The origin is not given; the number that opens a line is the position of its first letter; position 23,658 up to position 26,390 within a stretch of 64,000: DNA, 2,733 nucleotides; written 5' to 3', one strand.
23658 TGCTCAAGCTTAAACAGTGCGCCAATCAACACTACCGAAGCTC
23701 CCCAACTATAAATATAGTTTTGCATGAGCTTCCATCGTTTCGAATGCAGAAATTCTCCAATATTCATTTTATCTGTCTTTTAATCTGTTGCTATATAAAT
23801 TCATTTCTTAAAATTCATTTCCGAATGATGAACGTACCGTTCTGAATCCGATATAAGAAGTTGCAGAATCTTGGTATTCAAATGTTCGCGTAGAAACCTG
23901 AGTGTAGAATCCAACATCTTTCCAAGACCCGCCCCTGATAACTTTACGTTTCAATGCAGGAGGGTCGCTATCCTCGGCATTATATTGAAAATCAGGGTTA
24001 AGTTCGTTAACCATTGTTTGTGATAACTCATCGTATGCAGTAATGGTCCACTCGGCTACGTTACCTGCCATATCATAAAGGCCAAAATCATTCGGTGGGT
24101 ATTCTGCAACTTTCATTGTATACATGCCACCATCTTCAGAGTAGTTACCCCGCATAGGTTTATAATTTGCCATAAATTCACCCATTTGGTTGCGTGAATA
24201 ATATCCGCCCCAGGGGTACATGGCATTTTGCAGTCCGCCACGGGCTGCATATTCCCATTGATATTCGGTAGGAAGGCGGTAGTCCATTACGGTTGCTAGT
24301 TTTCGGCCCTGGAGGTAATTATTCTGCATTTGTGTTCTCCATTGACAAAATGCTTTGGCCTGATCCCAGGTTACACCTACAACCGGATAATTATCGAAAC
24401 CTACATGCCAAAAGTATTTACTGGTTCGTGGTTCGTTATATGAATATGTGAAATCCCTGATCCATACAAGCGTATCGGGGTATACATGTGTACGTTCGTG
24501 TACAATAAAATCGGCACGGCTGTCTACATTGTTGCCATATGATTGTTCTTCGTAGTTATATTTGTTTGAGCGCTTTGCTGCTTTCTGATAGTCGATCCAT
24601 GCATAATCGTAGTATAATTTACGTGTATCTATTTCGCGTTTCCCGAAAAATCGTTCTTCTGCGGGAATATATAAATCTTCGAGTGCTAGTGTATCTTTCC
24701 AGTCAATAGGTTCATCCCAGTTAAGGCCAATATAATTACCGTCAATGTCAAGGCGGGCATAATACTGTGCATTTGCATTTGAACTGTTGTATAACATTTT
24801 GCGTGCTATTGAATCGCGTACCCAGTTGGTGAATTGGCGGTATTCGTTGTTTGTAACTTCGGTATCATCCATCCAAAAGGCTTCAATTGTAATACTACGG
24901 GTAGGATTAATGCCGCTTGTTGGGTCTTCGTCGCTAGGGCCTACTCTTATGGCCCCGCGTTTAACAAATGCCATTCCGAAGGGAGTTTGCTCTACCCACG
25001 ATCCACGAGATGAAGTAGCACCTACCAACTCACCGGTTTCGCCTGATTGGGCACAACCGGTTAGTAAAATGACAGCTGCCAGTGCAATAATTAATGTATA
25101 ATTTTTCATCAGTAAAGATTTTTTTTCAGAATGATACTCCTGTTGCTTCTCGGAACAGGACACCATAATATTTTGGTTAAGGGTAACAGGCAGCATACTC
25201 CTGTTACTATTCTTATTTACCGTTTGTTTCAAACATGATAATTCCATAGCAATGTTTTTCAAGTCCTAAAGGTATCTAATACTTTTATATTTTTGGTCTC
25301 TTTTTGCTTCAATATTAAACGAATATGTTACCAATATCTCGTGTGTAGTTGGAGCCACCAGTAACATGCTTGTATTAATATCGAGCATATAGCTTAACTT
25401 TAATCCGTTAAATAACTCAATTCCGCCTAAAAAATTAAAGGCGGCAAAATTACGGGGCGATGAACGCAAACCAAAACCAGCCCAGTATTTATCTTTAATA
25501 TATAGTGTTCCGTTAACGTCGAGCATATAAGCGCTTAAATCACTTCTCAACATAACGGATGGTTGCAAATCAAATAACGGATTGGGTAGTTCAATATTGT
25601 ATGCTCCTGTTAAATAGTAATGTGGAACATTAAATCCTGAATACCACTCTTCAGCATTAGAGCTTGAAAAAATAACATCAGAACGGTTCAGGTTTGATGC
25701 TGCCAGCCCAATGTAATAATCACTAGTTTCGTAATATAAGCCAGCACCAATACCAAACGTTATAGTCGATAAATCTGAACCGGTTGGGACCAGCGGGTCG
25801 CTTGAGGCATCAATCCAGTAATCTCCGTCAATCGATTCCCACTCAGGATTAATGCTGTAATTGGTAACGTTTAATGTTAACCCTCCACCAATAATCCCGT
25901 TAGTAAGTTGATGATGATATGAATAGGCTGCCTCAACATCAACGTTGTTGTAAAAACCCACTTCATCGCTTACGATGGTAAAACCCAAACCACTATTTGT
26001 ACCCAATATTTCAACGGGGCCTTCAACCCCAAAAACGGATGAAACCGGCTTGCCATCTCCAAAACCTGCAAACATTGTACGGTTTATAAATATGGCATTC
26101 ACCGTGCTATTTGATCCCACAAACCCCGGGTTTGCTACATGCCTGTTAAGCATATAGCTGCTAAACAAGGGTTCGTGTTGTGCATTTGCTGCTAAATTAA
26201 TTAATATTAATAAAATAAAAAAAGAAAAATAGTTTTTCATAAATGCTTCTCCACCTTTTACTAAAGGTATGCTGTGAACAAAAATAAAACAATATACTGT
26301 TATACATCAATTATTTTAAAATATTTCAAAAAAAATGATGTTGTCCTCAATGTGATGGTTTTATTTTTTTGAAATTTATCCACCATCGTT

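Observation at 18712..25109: Two PorK/GldK paralogs bracket porLMN and differ in their cysteines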

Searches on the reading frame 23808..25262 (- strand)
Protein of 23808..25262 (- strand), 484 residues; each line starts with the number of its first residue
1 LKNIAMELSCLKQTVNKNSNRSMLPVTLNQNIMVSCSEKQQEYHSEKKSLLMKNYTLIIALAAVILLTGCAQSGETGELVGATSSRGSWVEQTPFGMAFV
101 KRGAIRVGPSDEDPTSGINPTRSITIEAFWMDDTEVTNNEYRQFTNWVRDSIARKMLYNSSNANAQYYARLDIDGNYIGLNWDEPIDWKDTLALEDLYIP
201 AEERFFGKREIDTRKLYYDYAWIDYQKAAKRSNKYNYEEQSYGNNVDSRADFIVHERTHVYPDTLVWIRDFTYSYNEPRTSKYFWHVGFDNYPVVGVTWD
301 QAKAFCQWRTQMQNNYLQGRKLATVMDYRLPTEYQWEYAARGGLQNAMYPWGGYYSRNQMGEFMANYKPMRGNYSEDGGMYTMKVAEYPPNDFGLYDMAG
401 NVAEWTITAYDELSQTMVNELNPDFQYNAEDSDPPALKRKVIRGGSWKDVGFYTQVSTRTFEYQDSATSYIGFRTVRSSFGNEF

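Call 3: search_protein_families(library=ncbifam, proteins=[window:23808-25262:-])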
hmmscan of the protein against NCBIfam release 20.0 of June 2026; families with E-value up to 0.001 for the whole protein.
window:23808-25262:- (484 aa): 7 families
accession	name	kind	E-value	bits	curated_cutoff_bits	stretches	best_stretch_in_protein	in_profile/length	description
TIGR03525.2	GldK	equivalog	4.6e-166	553.2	350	1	62-478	2-406/408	T9SS ring complex lipoprotein PorK/GldK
TIGR03530.1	GldJ_short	equivalog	3.6e-46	157.8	382.9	2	236-481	110-394/396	gliding motility lipoprotein GldJ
TIGR03524.1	GldJ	equivalog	1.1e-41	143.2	458.2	4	322-422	258-377/559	gliding motility lipoprotein GldJ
NF051459.1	pyoverdine_PvdO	equivalog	2.3e-15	56.4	500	1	292-477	118-278/280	dihydropyoverdine dehydrogenase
TIGR02171.1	Fb_sc_TIGR02171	subfamily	1.6e-12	46.3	544.35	1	317-477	147-281/912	TIGR02171 family lipoprotein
NF041186.1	SenA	equivalog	5.6e-12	45.7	420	1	291-476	270-381/382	selenoneine synthase SenA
TIGR03440.2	egtB_TIGR03440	equivalog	2.8e-10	39.9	360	1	293-475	275-412/413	ergothioneine biosynthesis protein EgtB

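Call 4: search_protein_families(library=pfam, proteins=[window:23808-25262:-])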
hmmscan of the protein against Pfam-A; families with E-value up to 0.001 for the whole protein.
window:23808-25262:- (484 aa): 1 family
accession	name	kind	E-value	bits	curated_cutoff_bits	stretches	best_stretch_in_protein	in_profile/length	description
PF03781.23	FGE-sulfatase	-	1.3e-47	163.1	23.3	1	97-477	5-255/255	Sulfatase-modifying factor enzyme 1-like domain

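Call 27: find_related_loci(query=window:23808-25109:-, collection=genome_contigs, flank=8000)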
Query window:23808-25109:- (433 aa) in genome_contigs; peptide patterns used: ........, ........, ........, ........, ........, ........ (x = any residue, [..] = any of these).
75 stretches matched a pattern; 9 encode a relative of the query (tblastn E <= 1e-3); 8 distinct loci.
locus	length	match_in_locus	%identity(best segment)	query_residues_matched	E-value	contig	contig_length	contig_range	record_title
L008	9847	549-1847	95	1-433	0e+0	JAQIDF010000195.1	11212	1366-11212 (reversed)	MAG: Prolixibacteraceae bacterium isolate GH41 k119_290023, whole genome shotgun sequence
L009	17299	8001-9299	84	1-433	0e+0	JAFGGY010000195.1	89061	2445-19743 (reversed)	MAG: Prolixibacteraceae bacterium isolate Zod_Metabat.1419 k87_13528872, whole genome shotgun sequence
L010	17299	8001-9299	82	1-433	0e+0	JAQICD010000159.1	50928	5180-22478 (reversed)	MAG: Prolixibacteraceae bacterium isolate GH40 k119_303708, whole genome shotgun sequence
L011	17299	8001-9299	75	1-433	0e+0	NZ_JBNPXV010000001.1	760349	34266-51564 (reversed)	Roseimarinus sediminis strain DSM 28824 Ga0373291_01, whole genome shotgun sequence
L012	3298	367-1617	65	19-433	0e+0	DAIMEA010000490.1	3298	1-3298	MAG TPA_asm: Prolixibacteraceae bacterium isolate CTOTU18747 NODE_23438_length_3298_cov_4.416590, whole genome shotgun s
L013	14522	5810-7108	94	1-433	0e+0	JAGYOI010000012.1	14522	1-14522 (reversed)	MAG: Prolixibacteraceae bacterium isolate M55B164 12, whole genome shotgun sequence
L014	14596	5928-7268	51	1-432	1e-141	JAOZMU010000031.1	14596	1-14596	MAG: Bacteroidales bacterium isolate GMC3.metabat2.81 GMC3_1168_length_14596_cov_15.306581, whole genome shotgun sequenc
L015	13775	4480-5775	67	1-433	0e+0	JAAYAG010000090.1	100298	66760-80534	MAG: Bacteroidales bacterium isolate AS06rmzACSIP_10 451575_AS06, whole genome shotgun sequence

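Call 47: search_solved_structures(query=window:23808-25109:-, max_evalue=1e-50, show_alignments=4)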
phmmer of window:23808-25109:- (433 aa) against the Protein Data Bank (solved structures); distinct sequences matched with E-value up to 1e-50: 4.
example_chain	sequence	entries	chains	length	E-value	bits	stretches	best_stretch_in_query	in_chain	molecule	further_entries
9mzu_A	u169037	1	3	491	6.2e-93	315.6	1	195-429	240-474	PorK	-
9ots_A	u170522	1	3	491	6.2e-93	315.6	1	195-429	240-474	Por secretion system protein porK/gldK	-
9p6h_B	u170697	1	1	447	2.1e-90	307.3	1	195-429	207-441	Lipoprotein, putative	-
9myj_B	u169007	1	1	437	4e-88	299.8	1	195-429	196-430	Lipoprotein, putative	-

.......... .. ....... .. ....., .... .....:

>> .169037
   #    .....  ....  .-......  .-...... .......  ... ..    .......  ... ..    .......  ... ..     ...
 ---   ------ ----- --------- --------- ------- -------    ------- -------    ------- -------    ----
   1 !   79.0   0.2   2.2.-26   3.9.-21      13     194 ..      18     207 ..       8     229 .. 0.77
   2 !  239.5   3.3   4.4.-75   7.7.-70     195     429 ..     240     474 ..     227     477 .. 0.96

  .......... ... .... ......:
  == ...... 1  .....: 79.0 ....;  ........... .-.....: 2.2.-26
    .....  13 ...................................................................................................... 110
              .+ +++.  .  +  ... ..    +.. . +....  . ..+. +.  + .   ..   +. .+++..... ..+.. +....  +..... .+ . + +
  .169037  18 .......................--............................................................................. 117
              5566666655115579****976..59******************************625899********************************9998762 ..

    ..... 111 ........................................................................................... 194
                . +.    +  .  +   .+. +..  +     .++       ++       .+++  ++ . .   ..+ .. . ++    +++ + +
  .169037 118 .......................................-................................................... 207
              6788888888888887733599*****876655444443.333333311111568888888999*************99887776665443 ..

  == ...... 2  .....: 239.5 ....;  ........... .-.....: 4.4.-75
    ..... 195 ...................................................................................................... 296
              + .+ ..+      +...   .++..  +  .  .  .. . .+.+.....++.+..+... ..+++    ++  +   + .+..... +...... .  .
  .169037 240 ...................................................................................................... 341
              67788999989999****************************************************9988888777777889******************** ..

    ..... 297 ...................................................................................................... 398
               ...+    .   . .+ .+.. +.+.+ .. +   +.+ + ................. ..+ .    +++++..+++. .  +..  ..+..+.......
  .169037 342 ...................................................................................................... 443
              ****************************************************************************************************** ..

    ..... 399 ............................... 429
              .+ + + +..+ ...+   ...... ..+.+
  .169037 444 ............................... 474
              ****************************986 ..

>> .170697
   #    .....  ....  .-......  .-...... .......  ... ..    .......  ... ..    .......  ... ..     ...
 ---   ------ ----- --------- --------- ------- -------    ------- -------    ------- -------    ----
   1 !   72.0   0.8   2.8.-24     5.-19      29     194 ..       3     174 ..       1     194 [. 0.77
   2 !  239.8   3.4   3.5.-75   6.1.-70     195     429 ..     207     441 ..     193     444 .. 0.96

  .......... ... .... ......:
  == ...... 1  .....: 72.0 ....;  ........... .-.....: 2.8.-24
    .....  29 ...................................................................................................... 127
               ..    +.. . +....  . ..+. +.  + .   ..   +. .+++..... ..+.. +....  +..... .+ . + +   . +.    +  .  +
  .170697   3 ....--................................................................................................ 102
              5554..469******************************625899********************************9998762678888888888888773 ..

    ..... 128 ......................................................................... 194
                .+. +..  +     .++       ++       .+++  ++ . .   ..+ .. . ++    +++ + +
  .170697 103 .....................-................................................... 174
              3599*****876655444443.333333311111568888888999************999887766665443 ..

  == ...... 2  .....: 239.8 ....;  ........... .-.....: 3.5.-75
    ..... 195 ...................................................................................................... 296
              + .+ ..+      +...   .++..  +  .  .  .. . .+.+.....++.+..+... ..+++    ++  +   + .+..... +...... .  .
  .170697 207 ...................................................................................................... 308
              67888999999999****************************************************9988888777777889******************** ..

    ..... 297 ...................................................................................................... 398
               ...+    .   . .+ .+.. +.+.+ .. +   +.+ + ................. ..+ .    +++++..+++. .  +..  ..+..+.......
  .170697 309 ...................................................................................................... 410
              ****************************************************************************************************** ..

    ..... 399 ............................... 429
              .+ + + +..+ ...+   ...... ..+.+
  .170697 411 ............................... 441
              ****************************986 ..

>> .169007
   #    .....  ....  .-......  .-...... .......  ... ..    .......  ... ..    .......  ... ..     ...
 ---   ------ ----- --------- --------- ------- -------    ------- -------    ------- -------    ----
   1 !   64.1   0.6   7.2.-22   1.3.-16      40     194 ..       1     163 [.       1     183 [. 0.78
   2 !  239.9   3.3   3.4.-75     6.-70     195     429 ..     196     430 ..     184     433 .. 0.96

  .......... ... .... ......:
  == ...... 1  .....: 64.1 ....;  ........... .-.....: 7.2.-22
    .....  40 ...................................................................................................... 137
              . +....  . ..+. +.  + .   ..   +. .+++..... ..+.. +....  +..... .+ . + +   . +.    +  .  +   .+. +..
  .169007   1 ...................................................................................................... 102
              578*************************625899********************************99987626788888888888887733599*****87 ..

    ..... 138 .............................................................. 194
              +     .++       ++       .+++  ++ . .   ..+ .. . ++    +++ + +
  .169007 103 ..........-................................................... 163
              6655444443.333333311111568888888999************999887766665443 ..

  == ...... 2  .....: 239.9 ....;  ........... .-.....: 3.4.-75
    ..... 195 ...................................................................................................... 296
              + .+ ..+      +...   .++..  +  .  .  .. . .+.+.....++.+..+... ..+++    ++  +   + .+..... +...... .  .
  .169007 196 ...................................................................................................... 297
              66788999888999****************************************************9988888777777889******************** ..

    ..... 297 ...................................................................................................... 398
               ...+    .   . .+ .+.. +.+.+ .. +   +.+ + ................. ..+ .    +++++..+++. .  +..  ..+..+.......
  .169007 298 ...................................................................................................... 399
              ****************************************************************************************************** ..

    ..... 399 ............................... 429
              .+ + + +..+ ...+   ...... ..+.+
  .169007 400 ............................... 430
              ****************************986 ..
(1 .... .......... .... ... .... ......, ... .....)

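Call 75: find_homologous_proteins(query=window:23808-25109:-, max_evalue=1e-50)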
Query window:23808-25109:- (433 aa): 8000 proteins with E <= 1e-50 among 8000 candidates; the best 120 are listed.
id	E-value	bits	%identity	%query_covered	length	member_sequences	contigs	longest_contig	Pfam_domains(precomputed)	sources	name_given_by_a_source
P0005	4.2e-296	1000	98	100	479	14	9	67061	PF03781.23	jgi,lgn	jgi:gliding motility-associated lipoprotein GldK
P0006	1.2e-253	860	82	100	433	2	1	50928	PF03781.23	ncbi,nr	ncbi:MAG: SUMF1/EgtB/PvdO family nonheme iron enzyme [Prolixibacteraceae bacterium]|nr:SUMF1/EgtB/Pv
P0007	1.1e-249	847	82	100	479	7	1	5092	PF03781.23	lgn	-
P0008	1.8e-235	800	75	100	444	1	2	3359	PF03781.23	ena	-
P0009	3.8e-235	799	75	100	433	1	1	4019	PF03781.23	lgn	-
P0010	2.1e-234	797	75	100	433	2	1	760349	PF03781.23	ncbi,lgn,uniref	ncbi:T9SS ring complex lipoprotein PorK/GldK [Roseimarinus sediminis]|uniref:type IX secretion syste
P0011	3.6e-234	796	74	100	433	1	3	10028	PF03781.23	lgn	-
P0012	1.2e-233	794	75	100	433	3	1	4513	PF03781.23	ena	-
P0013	3.2e-233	793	74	100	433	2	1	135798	PF03781.23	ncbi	ncbi:MAG: SUMF1/EgtB/PvdO family nonheme iron enzyme [Prolixibacteraceae bacterium]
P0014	7.5e-233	792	75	100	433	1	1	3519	PF03781.23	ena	-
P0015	1.4e-232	791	75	100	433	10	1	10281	PF03781.23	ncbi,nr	ncbi:MAG: SUMF1/EgtB/PvdO family nonheme iron enzyme [Prolixibacteraceae bacterium]|nr:SUMF1/EgtB/Pv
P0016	2.3e-232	790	76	100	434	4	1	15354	PF03781.23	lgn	-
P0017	7.9e-231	785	73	100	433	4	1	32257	PF03781.23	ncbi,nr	ncbi:MAG: SUMF1/EgtB/PvdO family nonheme iron enzyme [Prolixibacteraceae bacterium]|nr:SUMF1/EgtB/Pv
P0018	1.1e-230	785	74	100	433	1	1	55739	PF03781.23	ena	-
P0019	3.5e-229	780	72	100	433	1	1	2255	PF03781.23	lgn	-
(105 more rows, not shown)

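Call 86: predict_structure(alignment_id=A1)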
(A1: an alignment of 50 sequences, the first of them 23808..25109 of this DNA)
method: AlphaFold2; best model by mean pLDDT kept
length: 433 residues; sequences in the alignment: 50
mean_pLDDT: 63.1   pTM: 0.68
mean pLDDT of the five models: 63.1, 61.7, 59.3, 59.3, 58.6
residues with pLDDT >= 90: 32; 70-90: 176; 50-70: 65; < 50: 160
segments of 3 or more residues with pLDDT < 50: 16-38, 59-67, 212-230, 296-307, 310-312, 314-336, 348-352, 357-419
pLDDT, mean of each block of 10 residues (from residue 1): 62 48 29 42 80 65 48 82 82 91 91 87 88 86 87 79 87 79 87 83 85 40 40 61 70 90 86 83 75 50 44 40 33 46 62 48 36 40 35 33 28 34 78 47
secondary structure, 60 per line:
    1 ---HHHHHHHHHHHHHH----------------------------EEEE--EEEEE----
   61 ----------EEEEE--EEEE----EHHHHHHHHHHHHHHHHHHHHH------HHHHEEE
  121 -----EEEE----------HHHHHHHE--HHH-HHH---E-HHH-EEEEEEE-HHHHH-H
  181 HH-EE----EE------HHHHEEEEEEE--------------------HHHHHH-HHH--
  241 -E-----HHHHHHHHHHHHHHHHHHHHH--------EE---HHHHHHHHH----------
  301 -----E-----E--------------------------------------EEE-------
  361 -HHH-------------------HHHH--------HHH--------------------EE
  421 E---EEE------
elements in order: H4-17 E46-49 E52-56 E71-75 E78-81 H87-107 H114-117 E118-120 E126-129 H140-146 E166-172 H174-178 H198-201 E202-208 H229-234 H248-268 H282-290 E351-353 H384-387 E419-421 E425-427

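Call 90: fold_search(model_id=the predicted structure, library=pdb)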
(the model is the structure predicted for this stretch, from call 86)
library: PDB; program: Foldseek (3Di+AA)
matches with E <= 10: 241; with E <= 0.001: 60
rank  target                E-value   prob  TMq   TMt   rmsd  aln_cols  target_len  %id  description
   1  9mzu_A                1.8e-26  1.00  0.66  0.65   7.9       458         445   36  Structure of PorKN from Porphyromonas gingivalis (released 2025-04-16)
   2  9ots_A                2.4e-26  1.00  0.66  0.64   8.0       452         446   38  Cryo-EM structure of the T9SS PORkN ring complex of P. Gingivalis (released 2025-08-06)
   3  9p6h_B                1.7e-25  1.00  0.67  0.65   7.7       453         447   37  Structure of P. gingivalis PorK and PorN complexes from cryo electron microscopy (released 2025-07-16)
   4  9myj_B                6.5e-24  1.00  0.65  0.65   8.3       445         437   36  Structure of P. gingivalis PorK and PorN complexes from cryo electron microscopy (released 2025-07-16)
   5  6xtp_A                2.5e-09  1.00  0.35  0.48  16.4       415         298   20  Crystal structure reveals non-coordinative binding of O2 to the copper center of the formylglycine-generating enzyme - (released 2021-01-27)
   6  6s07_A                5.5e-09  1.00  0.35  0.48  15.9       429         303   18  Structure of formylglycine-generating enzyme at 1.04 A in complex with copper and substrate reveals an acidic pocket f (released 2019-06-26)
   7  6xtq_A                2.1e-08  1.00  0.34  0.46  14.2       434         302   18  Crystal structure reveals non-coordinative binding of O2 to the copper center of the formylglycine-generating enzyme - (released 2021-01-27)
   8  5nyy                  2.7e-08  1.00  0.35  0.51  16.0       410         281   19  Formylglycine generating enzyme from T. curvata in complex with Cd(II) (released 2017-06-07)
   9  5ssx_A                3.2e-08  1.00  0.30  0.45  12.9       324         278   21  Crystal Structure human formylglycine generating enzyme E130D mutant (released 2023-08-23)
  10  5ssy                  3.2e-08  1.00  0.29  0.44  12.7       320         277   22  Crystal Structure of human formylglycine generating enzyme (released 2023-08-23)
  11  2afy_X                4.3e-08  1.00  0.29  0.44  12.9       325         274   22  Formylglycine generating enzyme C341S mutant (released 2005-12-13)
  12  1z70_X                4.3e-08  1.00  0.29  0.44  13.3       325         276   21  1.15A resolution structure of the formylglycine generating enzyme FGE (released 2005-07-22)
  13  1y1h_X                4.6e-08  1.00  0.30  0.45  12.5       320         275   22  human formylglycine generating enzyme, oxidised Cys refined as hydroperoxide (released 2005-05-31)
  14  2aft_X                4.9e-08  1.00  0.30  0.45  12.7       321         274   22  Formylglycine generating enzyme C336S mutant (released 2005-12-13)
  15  1y1e                  5.5e-08  1.00  0.30  0.46  12.8       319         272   20  human formylglycine generating enzyme (released 2005-05-31)
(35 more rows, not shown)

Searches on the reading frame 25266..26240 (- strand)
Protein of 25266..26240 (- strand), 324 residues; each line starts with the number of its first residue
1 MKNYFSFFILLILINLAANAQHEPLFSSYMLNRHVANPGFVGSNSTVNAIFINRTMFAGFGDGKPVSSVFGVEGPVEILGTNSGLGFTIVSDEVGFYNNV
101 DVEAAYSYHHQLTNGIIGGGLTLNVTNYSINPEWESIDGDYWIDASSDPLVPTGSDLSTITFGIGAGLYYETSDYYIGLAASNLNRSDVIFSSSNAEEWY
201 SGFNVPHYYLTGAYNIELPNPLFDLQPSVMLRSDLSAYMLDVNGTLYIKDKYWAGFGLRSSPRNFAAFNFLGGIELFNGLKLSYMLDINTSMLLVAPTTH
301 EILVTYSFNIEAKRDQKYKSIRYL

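Call 3: search_protein_families(library=ncbifam, proteins=[window:25266-26240:-])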
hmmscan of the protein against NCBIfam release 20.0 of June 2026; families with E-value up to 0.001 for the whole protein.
window:25266-26240:- (324 aa): 1 family
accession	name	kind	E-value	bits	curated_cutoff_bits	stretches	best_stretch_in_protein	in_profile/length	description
TIGR03519.1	T9SS_PorP_fam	subfamily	2.3e-55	188.1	90.55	1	1-308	1-292/292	PorP/SprF family type IX secretion system membrane protein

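Call 4: search_protein_families(library=pfam, proteins=[window:25266-26240:-])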
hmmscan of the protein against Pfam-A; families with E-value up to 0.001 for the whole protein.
window:25266-26240:- (324 aa): 1 family
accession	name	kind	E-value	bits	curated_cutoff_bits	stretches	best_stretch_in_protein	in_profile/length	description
PF11751.14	PorP_SprF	-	1.6e-43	149.6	22.3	1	19-306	2-273/273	Type IX secretion system membrane protein PorP/SprF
